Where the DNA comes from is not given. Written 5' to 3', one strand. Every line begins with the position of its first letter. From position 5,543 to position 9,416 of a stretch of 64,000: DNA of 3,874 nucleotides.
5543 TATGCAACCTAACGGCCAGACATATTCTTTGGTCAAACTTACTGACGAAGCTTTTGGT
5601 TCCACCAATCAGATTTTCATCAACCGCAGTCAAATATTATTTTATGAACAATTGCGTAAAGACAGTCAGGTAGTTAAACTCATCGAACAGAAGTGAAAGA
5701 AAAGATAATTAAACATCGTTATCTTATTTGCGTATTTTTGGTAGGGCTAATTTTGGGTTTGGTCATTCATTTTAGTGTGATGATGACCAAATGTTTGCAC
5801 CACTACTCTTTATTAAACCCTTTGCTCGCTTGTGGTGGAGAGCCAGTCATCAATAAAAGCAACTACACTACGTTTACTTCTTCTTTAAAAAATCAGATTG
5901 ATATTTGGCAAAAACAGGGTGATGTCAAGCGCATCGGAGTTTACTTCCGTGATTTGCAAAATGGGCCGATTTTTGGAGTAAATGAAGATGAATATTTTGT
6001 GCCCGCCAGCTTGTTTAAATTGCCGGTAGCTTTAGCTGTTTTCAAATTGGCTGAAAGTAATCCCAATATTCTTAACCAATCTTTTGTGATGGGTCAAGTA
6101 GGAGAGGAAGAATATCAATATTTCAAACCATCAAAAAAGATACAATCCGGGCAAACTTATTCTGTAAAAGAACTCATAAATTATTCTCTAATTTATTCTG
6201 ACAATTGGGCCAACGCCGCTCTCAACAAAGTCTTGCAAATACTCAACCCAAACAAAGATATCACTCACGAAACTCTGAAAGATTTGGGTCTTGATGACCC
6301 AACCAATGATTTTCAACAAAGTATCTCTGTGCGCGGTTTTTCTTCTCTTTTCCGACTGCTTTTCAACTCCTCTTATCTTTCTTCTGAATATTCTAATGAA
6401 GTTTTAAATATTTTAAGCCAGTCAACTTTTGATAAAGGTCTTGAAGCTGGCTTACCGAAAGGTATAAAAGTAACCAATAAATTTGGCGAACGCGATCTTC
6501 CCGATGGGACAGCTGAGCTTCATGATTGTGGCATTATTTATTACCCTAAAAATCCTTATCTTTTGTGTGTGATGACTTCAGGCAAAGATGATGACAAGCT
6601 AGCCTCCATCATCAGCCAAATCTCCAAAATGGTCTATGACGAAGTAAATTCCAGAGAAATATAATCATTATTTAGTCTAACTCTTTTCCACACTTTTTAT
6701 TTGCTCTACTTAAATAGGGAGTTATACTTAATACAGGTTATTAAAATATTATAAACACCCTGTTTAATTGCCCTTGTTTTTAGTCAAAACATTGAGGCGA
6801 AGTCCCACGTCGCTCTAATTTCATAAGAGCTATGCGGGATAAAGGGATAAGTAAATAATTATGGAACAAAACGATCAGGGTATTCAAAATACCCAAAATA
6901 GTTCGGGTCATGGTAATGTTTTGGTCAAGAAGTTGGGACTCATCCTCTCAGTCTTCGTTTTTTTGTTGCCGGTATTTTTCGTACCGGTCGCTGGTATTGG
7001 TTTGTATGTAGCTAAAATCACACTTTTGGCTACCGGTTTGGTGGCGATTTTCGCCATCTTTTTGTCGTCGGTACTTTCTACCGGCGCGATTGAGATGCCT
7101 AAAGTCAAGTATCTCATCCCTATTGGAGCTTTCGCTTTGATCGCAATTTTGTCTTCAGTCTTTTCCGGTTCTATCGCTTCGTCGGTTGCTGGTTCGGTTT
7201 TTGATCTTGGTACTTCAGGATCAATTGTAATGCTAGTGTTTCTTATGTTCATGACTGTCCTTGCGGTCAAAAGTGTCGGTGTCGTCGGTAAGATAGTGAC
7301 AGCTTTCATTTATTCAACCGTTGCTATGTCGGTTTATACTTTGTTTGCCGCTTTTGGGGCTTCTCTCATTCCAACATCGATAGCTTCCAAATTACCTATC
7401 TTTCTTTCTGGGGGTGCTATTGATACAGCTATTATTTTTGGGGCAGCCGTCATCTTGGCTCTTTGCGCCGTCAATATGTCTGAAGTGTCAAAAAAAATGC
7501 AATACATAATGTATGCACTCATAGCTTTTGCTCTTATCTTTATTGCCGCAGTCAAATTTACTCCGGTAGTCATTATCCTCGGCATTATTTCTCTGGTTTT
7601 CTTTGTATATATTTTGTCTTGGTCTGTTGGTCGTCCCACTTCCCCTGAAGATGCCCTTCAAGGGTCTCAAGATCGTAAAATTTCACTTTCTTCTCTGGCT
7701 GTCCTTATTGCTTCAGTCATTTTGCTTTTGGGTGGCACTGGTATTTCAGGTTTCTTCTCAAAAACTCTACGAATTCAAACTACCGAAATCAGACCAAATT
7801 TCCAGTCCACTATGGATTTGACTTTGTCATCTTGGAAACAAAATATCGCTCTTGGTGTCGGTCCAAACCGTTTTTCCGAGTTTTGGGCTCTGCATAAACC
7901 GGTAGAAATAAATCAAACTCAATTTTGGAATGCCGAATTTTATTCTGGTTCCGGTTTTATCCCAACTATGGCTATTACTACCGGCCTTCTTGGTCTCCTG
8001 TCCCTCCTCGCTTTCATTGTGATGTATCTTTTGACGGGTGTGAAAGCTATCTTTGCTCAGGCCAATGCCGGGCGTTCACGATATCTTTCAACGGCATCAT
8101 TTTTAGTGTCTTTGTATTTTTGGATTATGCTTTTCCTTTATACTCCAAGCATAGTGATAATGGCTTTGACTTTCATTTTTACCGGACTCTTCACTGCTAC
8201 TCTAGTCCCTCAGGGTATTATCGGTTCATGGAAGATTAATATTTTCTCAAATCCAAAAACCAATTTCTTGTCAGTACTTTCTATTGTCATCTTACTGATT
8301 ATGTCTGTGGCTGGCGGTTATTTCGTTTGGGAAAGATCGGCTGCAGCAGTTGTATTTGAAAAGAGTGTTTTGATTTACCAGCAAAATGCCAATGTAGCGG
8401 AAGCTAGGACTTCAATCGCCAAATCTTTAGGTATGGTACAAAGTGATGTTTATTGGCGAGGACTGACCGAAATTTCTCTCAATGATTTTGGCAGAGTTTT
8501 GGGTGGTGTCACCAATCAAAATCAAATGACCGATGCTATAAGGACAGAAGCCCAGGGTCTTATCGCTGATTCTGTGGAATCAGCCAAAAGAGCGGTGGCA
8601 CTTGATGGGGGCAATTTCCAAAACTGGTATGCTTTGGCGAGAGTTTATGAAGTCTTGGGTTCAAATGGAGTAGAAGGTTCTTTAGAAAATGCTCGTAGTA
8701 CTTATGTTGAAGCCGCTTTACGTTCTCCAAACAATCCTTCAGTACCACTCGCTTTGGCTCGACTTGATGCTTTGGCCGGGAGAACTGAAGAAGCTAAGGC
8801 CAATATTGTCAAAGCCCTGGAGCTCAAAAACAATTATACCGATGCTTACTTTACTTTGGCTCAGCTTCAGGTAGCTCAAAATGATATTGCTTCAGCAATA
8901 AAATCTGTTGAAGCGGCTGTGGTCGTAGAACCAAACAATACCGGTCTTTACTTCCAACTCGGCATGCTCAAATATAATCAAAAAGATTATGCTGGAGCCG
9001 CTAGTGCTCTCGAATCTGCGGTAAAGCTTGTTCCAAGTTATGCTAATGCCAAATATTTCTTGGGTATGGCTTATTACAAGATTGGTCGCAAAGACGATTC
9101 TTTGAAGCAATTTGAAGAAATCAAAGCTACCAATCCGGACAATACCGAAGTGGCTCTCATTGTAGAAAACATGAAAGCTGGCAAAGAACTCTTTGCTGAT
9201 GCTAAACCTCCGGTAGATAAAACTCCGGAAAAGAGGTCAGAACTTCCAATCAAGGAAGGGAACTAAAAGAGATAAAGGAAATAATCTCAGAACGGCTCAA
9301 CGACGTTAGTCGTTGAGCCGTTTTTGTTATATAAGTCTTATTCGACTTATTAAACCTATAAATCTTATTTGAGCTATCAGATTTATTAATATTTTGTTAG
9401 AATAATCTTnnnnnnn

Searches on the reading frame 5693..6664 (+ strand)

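Call 87: search_protein_families(library=pfam, proteins=[window:5693-6664:+], max_evalue=0.00001)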
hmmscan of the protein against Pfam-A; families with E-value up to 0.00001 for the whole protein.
window:5693-6664:+ (323 aa): 1 family
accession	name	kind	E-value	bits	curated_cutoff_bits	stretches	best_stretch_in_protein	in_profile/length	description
PF13354.11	Beta-lactamase2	-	4.2e-35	121.5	22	1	82-295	1-214/214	Beta-lactamase enzyme family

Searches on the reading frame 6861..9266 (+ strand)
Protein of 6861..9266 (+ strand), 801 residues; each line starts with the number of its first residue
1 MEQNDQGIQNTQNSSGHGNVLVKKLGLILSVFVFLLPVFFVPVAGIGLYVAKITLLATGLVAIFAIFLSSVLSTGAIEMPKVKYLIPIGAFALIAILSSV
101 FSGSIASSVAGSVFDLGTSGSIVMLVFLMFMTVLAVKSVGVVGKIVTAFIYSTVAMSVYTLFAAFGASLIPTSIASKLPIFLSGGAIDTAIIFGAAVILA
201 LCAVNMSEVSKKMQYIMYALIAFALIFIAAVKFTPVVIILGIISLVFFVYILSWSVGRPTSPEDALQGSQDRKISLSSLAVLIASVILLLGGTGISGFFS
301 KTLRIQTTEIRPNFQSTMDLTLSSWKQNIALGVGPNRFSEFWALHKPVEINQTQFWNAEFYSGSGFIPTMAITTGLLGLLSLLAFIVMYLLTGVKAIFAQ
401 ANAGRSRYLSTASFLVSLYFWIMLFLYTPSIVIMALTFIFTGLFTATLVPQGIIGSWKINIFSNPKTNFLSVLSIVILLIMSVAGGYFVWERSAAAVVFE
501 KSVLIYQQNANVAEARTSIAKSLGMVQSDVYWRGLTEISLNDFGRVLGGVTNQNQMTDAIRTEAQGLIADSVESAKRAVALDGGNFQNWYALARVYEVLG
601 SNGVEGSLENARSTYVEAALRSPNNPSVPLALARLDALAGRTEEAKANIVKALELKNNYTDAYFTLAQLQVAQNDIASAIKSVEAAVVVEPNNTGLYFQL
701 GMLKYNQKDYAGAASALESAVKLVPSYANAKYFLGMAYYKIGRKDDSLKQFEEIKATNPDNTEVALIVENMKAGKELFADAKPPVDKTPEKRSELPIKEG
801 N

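Call 87: search_protein_families(library=pfam, proteins=[window:6861-9266:+], max_evalue=0.00001)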
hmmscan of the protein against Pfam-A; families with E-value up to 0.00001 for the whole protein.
window:6861-9266:+ (801 aa): 11 families
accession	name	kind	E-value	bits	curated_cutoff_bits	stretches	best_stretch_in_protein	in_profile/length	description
PF14559.12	TPR_19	-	3.6e-19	69.3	25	1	707-765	4-62/68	Tetratricopeptide repeat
PF07719.23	TPR_2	-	7.5e-14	51.1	27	0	728-761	1-34/34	Tetratricopeptide repeat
PF13432.12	TPR_16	-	5.3e-13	49.6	32.7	1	699-761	2-64/65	Tetratricopeptide repeat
PF13428.12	TPR_14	-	3.9e-12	46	23.5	0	661-701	2-42/44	Tetratricopeptide repeat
PF13181.12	TPR_8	-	6e-10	38.9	25.7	0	696-723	3-30/34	Tetratricopeptide repeat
PF13414.12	TPR_11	-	1.7e-09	37.7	26.8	0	705-742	5-42/42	TPR repeat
PF23914.1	TPR_CcmH_CycH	-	1.8e-09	38.1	42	1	622-726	46-153/158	Cytochrome c-type biogenesis protein H TPR domain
PF00515.34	TPR_1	-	2.6e-09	37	27.8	0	728-761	1-34/34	Tetratricopeptide repeat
PF13431.12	TPR_17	-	1.9e-08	34.4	24.4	0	576-600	3-27/34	Tetratricopeptide repeat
PF13371.12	TPR_9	-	5.5e-07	29.9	35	0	671-726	6-61/73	Tetratricopeptide repeat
PF13174.12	TPR_6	-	6.7e-06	26.8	26.3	0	697-725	3-31/33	Tetratricopeptide repeat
